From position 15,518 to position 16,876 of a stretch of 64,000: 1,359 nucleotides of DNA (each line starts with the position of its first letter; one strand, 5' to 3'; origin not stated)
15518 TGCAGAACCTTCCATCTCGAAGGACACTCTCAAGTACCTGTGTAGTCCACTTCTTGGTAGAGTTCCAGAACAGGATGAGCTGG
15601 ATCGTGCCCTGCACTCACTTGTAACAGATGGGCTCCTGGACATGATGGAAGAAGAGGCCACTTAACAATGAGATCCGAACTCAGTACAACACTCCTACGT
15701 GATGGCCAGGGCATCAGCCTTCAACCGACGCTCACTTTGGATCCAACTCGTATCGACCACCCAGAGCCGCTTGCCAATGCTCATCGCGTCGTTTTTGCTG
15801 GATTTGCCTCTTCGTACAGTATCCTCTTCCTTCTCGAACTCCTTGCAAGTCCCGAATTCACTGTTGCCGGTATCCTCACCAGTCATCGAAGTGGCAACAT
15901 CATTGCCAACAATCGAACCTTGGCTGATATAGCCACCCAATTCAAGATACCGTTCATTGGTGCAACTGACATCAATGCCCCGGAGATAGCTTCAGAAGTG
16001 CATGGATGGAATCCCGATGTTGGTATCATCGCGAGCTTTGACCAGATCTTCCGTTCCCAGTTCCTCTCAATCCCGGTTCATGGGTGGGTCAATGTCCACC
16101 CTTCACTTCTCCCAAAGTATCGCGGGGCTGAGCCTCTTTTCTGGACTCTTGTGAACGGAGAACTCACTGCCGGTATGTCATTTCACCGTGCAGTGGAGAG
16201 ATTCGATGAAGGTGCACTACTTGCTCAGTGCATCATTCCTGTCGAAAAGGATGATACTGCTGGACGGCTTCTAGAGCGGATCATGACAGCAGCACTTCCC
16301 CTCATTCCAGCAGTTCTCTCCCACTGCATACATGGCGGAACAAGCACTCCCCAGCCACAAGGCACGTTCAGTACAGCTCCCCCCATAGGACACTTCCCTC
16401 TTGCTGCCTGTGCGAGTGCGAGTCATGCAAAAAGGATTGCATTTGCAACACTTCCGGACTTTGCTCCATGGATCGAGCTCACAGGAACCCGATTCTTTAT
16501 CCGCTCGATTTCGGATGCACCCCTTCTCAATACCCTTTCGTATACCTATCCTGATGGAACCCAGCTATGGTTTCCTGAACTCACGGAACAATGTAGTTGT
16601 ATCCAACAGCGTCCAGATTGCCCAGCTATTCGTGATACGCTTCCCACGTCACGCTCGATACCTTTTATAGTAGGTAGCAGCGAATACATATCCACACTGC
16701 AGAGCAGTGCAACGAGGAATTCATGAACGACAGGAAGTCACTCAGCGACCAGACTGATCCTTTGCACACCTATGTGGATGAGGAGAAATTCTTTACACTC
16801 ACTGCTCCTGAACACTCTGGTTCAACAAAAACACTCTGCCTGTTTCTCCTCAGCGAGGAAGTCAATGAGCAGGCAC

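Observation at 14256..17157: Cassette coupling a NUDIX-less MutY/Nth-family glycosylase to an Fmt-like formyltransferase, wedged between the two Tad parts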

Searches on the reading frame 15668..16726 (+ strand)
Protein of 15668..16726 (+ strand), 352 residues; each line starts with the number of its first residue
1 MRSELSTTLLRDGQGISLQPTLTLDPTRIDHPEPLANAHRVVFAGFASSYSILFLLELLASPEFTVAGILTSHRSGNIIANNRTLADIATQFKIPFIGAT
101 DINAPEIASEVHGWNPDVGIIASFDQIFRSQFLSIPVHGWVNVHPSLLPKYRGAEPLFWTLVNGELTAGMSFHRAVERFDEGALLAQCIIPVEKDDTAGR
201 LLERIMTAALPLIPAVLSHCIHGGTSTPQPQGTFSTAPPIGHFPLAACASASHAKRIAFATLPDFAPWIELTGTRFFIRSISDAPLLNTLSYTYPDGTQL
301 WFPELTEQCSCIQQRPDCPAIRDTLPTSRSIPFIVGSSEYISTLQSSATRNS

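Call 3: search_protein_families(library=pfam, proteins=[window:15668-16726:+], max_evalue=0.01)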
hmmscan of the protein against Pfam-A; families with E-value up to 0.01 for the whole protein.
window:15668-16726:+ (352 aa): 1 family
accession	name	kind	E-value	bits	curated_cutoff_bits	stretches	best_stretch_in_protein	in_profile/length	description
PF00551.24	Formyl_trans_N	-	1.6e-25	90.3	26.1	1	103-216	67-180/181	Formyl transferase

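Call 4: search_protein_families(library=ncbifam, proteins=[window:15668-16726:+], max_evalue=0.01)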
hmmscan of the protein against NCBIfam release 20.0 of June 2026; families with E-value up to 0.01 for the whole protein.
window:15668-16726:+ (352 aa): 7 families
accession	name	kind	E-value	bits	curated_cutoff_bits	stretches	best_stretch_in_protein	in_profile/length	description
TIGR00460.1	fmt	equivalog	2e-28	99.4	201.5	1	40-232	2-197/315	methionyl-tRNA formyltransferase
NF005998.1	PRK08125.1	equivalog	9.9e-27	93.6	777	1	56-226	16-186/649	bifunctional UDP-4-amino-4-deoxy-L-arabinose formyltransferase/UDP-glucuronic acid oxidase ArnA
NF005414.0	PRK06988.1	equivalog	2e-26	92.7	316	1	66-226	28-188/311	formyltransferase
TIGR00639.1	PurN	equivalog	5.3e-17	62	150.1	1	106-222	70-186/192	phosphoribosylglycinamide formyltransferase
NF004684.0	PRK06027.1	subfamily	2.4e-10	40.6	223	1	77-201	121-251/286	formyltetrahydrofolate deformylase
TIGR00655.1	PurU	equivalog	6e-10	39.2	285.95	1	77-202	116-247/280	formyltetrahydrofolate deformylase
NF005755.0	PRK07579.1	equivalog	7.7e-06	25.9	238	1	140-227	88-174/245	dTDP-4-amino-4,6-dideoxyglucose formyltransferase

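Call 9: find_encoding_contigs(protein=window:15668-16726:+, flank=10000, max_places=6)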
Protein window:15668-16726:+ (352 aa): no gene with exactly this product is on record in the collection.

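Call 11: find_homologous_proteins(query=window:15668-16726:+, max_evalue=0.001)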
Query window:15668-16726:+ (352 aa): 141 proteins with E <= 0.001 among 6332 candidates; the best 120 are listed.
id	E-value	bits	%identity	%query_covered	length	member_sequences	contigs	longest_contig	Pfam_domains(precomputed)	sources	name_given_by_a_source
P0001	4.3e-232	787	99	100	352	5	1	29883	PF00551.25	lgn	-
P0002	2.6e-167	574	72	100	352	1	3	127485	PF00551.25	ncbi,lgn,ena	-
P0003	5.5e-43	165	37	81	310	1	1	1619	PF00551.25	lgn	-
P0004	4.9e-41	159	35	79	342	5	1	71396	PF00551.25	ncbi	-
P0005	5.6e-41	159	35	84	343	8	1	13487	PF00551.25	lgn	-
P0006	8.4e-39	152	33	79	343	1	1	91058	PF00551.25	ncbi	-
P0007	6.5e-38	149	35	79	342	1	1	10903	PF00551.25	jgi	jgi:methionyl-tRNA formyltransferase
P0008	2.8e-32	130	33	72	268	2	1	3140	PF00551.25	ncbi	ncbi:MAG TPA: formyltransferase family protein [Candidatus Dormibacteraeota bacterium]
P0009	2.8e-23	101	39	49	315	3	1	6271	PF00551.25,PF02911.24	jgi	-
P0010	1.4e-22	98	35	47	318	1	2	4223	PF00551.25,PF02911.24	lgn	-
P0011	2.3e-22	98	37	41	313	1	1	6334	PF00551.25,PF02911.24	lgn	-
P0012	3.0e-20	91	37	42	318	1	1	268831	PF00551.25,PF02911.24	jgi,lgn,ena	-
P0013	6.8e-20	89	29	69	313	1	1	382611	PF00551.25,PF02911.24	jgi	jgi:methionyl-tRNA formyltransferase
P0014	1.1e-19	89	37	42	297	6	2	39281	PF00551.25,PF02911.24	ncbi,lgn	-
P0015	3.7e-19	87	34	52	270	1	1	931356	PF00551.25,PF02911.24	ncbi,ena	-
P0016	6.9e-19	86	32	42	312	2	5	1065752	PF00551.25,PF02911.24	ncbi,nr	ncbi:MAG TPA: methionyl-tRNA formyltransferase [Caldisericia bacterium]|nr:methionyl-tRNA formyltran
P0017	3.5e-18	84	39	33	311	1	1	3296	PF00551.25,PF02911.24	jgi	jgi:UDP-4-amino-4-deoxy-L-arabinose formyltransferase/UDP-glucuronic acid dehydrogenase (UDP-4-keto-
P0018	8.3e-18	83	37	36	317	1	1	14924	PF00551.25,PF02911.24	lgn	-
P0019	8.4e-18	83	29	67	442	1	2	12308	PF01327.27,PF00551.25,PF02911.24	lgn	-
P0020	1.4e-17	82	32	42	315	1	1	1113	PF00551.25,PF02911.24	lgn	-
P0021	1.5e-17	82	32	57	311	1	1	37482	PF00551.25,PF02911.24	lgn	-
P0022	3.1e-17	81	33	52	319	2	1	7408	PF00551.25,PF02911.24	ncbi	-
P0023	3.2e-17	81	34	43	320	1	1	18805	PF00551.25,PF02911.24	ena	-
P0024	3.4e-17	81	31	52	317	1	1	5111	PF00551.25,PF02911.24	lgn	-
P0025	8.4e-17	79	28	52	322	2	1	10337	PF00551.25,PF02911.24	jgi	-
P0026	1.0e-16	79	29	55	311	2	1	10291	PF00551.25,PF02911.24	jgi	jgi:methionyl-tRNA formyltransferase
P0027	1.4e-16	79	36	42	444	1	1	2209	PF01327.27,PF00551.25,PF02911.24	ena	-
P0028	2.0e-16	78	32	50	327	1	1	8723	PF00551.25,PF02911.24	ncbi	ncbi:MAG: formyltransferase, partial [Victivallales bacterium]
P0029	2.1e-16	78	30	53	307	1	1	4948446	PF00551.25,PF02911.24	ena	-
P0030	3.7e-16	77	30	55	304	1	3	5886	PF00551.25,PF02911.24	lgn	-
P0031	4.4e-16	77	30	57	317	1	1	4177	PF00551.25,PF02911.24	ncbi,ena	-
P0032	5.7e-16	76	28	66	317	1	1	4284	PF00551.25,PF02911.24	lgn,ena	-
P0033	7.0e-16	76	32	37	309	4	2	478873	PF00551.25,PF02911.24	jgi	jgi:methionyl-tRNA formyltransferase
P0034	7.9e-16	76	31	54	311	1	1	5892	PF00551.25,PF02911.24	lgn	-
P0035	1.2e-15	75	32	44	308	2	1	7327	PF00551.25,PF02911.24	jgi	jgi:methionyl-tRNA formyltransferase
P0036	1.2e-15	75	30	48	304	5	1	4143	PF00551.25,PF02911.24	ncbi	-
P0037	1.3e-15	75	30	52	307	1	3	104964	PF00551.25,PF02911.24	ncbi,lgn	-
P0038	1.5e-15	75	27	67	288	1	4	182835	PF00551.25,PF02911.24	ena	-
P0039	2.0e-15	75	34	37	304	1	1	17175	PF00551.25,PF02911.24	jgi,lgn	jgi:methionyl-tRNA formyltransferase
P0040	2.1e-15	75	29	54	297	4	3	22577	PF00551.25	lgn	-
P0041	3.3e-15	74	38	37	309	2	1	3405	PF00551.25,PF02911.24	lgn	-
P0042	1.9e-14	71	29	55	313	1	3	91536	PF00551.25,PF02911.24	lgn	-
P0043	2.5e-14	71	33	55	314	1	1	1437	PF00551.25,PF02911.24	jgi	jgi:methionyl-tRNA formyltransferase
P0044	2.5e-14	71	41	26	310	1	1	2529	PF00551.25,PF02911.24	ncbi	-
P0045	3.3e-14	71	37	33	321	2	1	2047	PF00551.25,PF02911.24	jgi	jgi:methionyl-tRNA formyltransferase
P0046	3.3e-14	71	34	44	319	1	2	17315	PF00551.25,PF02911.24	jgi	jgi:methionyl-tRNA formyltransferase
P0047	4.0e-14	70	35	36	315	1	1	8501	PF00551.25,PF02911.24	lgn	-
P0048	4.8e-14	70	29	52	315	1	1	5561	PF00551.25,PF02911.24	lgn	-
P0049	8.5e-14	69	31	38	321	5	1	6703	PF00551.25,PF02911.24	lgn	-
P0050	9.9e-14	69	38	30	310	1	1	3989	PF00551.25,PF02911.24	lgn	-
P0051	1.1e-13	69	30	55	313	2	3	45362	PF00551.25,PF02911.24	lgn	-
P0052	1.2e-13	69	29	42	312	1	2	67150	PF00551.25,PF02911.24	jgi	-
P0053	1.2e-13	69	30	47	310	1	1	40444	PF00551.25,PF02911.24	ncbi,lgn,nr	ncbi:MAG: methionyl-tRNA formyltransferase [Candidatus Saccharibacteria bacterium]|nr:methionyl-tRNA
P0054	1.3e-13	69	30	55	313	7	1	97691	PF00551.25,PF02911.24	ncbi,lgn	-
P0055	1.5e-13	68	32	51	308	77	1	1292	PF00551.25,PF02911.24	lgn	-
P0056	2.1e-13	68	33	36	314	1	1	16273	PF00551.25,PF02911.24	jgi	-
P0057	2.3e-13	68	33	36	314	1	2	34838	PF00551.25,PF02911.24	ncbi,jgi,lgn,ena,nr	ncbi:MAG: methionyl-tRNA formyltransferase [Spirochaetes bacterium]|nr:MAG: methionyl-tRNA formyltra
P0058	2.3e-13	68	33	36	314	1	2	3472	PF00551.25,PF02911.24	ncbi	-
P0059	2.6e-13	68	27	70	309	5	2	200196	PF00551.25,PF02911.24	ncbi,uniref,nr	ncbi:methionyl-tRNA formyltransferase [Candidatus Uhrbacteria bacterium RIFOXYB12_FULL_58_10]|uniref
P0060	4.6e-13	67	34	42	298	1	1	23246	PF00551.25,PF02911.24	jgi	jgi:methionyl-tRNA formyltransferase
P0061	5.3e-13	67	31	45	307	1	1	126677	PF00551.25,PF02911.24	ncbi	-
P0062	5.5e-13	67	33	38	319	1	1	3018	PF00551.25,PF02911.24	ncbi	-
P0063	6.3e-13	66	31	49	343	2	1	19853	PF00551.25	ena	-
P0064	6.4e-13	66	27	43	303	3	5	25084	PF00551.25,PF02911.24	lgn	-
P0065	1.1e-12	66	35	38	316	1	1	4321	PF00551.25,PF02911.24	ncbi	-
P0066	1.3e-12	65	34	49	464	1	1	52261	PF00551.25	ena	-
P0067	2.2e-12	65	29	50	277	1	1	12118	PF00551.25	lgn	-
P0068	2.9e-12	64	31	51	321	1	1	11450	PF00551.25,PF02911.24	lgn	-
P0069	3.4e-12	64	33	38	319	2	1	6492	PF00551.25,PF02911.24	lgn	-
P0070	4.1e-12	64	30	55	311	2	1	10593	PF00551.25,PF02911.24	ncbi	-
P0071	4.2e-12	64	30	55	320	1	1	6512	PF00551.25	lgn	-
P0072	4.9e-12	64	33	32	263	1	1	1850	PF00551.25,PF02911.24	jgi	-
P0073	4.9e-12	64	37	32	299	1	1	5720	PF00551.25,PF02911.24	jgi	jgi:methionyl-tRNA formyltransferase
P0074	5.4e-12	63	33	48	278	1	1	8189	PF00551.25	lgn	-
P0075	5.6e-12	63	29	51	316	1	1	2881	PF00551.25,PF02911.24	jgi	jgi:methionyl-tRNA formyltransferase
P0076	7.0e-12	63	32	43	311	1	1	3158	PF00551.25,PF02911.24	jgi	jgi:methionyl-tRNA formyltransferase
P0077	7.6e-12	63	33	36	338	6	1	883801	PF00551.25,PF02911.24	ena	-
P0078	8.5e-12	63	28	49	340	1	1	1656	PF00551.25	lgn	-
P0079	9.7e-12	63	28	52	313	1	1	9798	PF00551.25,PF02911.24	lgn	-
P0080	1.3e-11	62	30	55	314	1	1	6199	PF00551.25,PF02911.24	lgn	-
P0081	1.3e-11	62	37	31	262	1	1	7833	PF00551.25,PF02911.24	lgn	-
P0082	1.8e-11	62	29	55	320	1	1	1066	PF00551.25,PF02911.24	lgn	-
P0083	1.9e-11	62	29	39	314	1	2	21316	PF00551.25,PF02911.24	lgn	-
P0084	2.4e-11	61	27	56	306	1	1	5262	PF00551.25,PF02911.24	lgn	-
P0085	2.7e-11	61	26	56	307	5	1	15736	PF00551.25,PF02911.24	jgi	jgi:methionyl-tRNA formyltransferase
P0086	4.9e-11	60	28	50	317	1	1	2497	PF00551.25,PF02911.24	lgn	-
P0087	5.7e-11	60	30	46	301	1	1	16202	PF00551.25,PF02911.24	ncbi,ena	-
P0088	6.2e-11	60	42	26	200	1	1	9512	PF00551.25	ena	-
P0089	7.3e-11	60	37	33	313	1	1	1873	PF00551.25,PF02911.24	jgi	jgi:methionyl-tRNA formyltransferase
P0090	7.6e-11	60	27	57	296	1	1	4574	PF00551.25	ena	-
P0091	1.0e-10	59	28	46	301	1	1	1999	PF00551.25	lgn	-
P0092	2.0e-10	58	27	52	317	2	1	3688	PF00551.25,PF02911.24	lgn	-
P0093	2.3e-10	58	30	36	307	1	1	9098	PF00551.25,PF02911.24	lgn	-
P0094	2.4e-10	58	33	34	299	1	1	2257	PF00551.25,PF02911.24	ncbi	-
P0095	2.5e-10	58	33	37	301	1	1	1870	PF00551.25,PF02911.24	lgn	-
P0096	2.8e-10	58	35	33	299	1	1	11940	PF00551.25,PF02911.24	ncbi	-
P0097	4.2e-10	57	26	52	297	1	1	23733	PF00551.25,PF02911.24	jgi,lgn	jgi:methionyl-tRNA formyltransferase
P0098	6.6e-10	57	28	57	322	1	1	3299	PF00551.25,PF02911.24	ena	-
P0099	1.2e-9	56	29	55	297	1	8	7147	PF00551.25,PF02911.24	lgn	-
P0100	1.2e-9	56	29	55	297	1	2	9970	PF00551.25,PF02911.24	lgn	-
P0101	1.4e-9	56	29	46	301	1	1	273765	PF00551.25,PF02911.24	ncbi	ncbi:MAG: methionyl-tRNA formyltransferase [Patescibacteria group bacterium]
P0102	1.5e-9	55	31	35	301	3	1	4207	PF00551.25,PF02911.24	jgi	jgi:methionyl-tRNA formyltransferase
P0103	2.3e-9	55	30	38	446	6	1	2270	PF01327.27,PF00551.25,PF02911.24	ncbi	-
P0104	2.8e-9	55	36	27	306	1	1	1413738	PF00551.25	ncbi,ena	-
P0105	2.8e-9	54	31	44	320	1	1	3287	PF00551.25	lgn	-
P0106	2.9e-9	54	27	56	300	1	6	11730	PF00551.25,PF02911.24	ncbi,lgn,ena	ncbi:MAG: methionyl-tRNA formyltransferase [Patescibacteria group bacterium]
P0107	2.9e-9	54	37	30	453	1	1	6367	PF01327.27,PF00551.25,PF02911.24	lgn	-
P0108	4.0e-9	54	33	40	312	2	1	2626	PF00551.25,PF02911.24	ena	-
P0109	4.4e-9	54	29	41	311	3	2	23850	PF00551.25,PF02911.24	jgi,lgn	jgi:methionyl-tRNA formyltransferase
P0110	6.5e-9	53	32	34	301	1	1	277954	PF00551.25,PF02911.24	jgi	jgi:methionyl-tRNA formyltransferase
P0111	6.9e-9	53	34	33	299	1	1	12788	PF00551.25,PF02911.24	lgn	-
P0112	8.1e-9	53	37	33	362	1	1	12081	PF00551.25,PF01467.33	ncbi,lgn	-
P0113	8.5e-9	53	34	34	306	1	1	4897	PF00551.25,PF02911.24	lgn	-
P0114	1.7e-8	52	29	54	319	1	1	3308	PF00551.25,PF02911.24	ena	-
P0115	2.7e-8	51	30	53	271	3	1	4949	PF00551.25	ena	-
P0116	3.3e-8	51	34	34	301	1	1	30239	PF00551.25,PF02911.24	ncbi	-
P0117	3.8e-8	51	25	59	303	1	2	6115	PF00551.25,PF02911.24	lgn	-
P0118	4.4e-8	51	27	42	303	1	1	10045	PF00551.25,PF02911.24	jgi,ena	-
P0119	5.0e-8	50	28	42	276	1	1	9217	PF00551.25,PF02911.24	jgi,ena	-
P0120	5.2e-8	50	27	46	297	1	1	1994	PF00551.25,PF02911.24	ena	-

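Call 12: find_encoding_contigs(protein=P0002, flank=10000, max_places=3)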
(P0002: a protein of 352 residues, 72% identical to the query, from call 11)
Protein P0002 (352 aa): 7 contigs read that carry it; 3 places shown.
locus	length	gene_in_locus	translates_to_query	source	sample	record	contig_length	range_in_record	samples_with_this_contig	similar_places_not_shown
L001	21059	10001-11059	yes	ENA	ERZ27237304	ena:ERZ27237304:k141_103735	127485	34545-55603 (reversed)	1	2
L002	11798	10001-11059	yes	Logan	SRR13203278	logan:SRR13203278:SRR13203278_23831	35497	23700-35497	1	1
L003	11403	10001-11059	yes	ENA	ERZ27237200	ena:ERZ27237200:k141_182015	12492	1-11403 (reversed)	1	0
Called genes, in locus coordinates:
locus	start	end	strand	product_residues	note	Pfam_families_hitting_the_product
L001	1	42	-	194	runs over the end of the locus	-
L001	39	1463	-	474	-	-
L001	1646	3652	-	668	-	-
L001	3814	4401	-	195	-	PF07811:TadE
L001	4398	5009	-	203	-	PF07811:TadE (weak)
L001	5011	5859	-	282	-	-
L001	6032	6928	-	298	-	-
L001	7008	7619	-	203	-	-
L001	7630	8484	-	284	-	PF08666:SAF, PF16976:RcpC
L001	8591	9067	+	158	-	-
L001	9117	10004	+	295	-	PF00730:HhH-GPD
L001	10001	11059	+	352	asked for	PF00551:Formyl_trans_N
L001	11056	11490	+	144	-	-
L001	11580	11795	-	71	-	-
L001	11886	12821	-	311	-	PF00482:T2SSF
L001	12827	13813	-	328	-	PF00482:T2SSF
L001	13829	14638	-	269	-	PF08666:SAF, PF16976:RcpC (weak)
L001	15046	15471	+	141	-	PF00300:His_Phos_1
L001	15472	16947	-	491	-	PF05140:ResB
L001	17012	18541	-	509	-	PF00361:Proton_antipo_M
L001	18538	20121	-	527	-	PF00361:Proton_antipo_M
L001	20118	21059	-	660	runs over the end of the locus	PF00662:Proton_antipo_N, PF06455:NADH5_C (faint), PF00361:Proton_antipo_M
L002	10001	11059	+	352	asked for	PF00551:Formyl_trans_N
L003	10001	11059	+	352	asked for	PF00551:Formyl_trans_N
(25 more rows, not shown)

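Call 13: find_encoding_contigs(protein=P0004, flank=10000, max_places=3)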
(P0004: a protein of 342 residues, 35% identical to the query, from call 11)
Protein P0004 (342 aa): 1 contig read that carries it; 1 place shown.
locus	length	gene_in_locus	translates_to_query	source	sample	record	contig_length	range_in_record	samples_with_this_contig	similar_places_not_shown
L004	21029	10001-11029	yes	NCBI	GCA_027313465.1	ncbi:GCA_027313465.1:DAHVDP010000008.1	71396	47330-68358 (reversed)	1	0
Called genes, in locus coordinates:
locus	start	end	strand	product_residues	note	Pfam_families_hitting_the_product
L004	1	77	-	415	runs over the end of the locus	PF13482:RNase_H_2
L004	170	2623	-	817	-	PF00270:DEAD, PF00271:Helicase_C, PF22982:WHD_HRQ1, PF09369:MZB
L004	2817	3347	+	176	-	PF12867:DinB_2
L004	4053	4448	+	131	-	PF12852:Cupin_6 (weak), PF07883:Cupin_2, PF05899:Cupin_3 (faint)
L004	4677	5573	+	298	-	PF01370:Epimerase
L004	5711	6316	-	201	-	PF00583:Acetyltransf_1, PF13302:Acetyltransf_3, PF13673:Acetyltransf_10, PF13508:Acetyltransf_7, PF08445:FR47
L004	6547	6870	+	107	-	-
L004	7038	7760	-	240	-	PF03009:GDPD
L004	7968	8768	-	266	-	-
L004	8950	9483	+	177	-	-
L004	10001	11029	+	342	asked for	PF00551:Formyl_trans_N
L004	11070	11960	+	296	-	PF02634:FdhD-NarQ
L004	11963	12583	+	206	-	PF12804:NTP_transf_3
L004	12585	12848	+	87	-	PF20058:DUF6457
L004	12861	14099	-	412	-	PF03453:MoeA_N, PF00994:MoCF_biosynth, PF03454:MoeA_C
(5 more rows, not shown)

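Call 14: find_encoding_contigs(protein=P0006, flank=10000, max_places=3)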
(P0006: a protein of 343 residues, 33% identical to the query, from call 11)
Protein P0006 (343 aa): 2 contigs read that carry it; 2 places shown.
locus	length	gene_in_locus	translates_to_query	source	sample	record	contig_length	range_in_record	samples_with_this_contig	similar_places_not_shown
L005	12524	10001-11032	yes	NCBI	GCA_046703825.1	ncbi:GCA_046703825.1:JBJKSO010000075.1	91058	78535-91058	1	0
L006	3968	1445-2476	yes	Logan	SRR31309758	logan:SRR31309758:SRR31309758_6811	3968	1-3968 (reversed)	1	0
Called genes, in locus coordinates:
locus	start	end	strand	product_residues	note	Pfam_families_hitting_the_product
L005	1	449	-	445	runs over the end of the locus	PF13482:RNase_H_2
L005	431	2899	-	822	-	PF00270:DEAD, PF00271:Helicase_C, PF22982:WHD_HRQ1, PF09369:MZB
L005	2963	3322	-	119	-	-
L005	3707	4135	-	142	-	-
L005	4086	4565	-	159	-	-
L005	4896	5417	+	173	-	PF04239:DUF421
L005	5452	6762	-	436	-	PF00089:Trypsin, PF13365:Trypsin_2, PF00595:PDZ, PF13180:PDZ_2, PF17820:PDZ_6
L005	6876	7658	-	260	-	-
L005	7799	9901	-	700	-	-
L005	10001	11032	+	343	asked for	PF00551:Formyl_trans_N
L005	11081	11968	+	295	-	PF02634:FdhD-NarQ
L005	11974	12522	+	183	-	?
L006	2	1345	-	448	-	?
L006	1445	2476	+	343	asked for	PF00551:Formyl_trans_N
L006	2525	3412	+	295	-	PF02634:FdhD-NarQ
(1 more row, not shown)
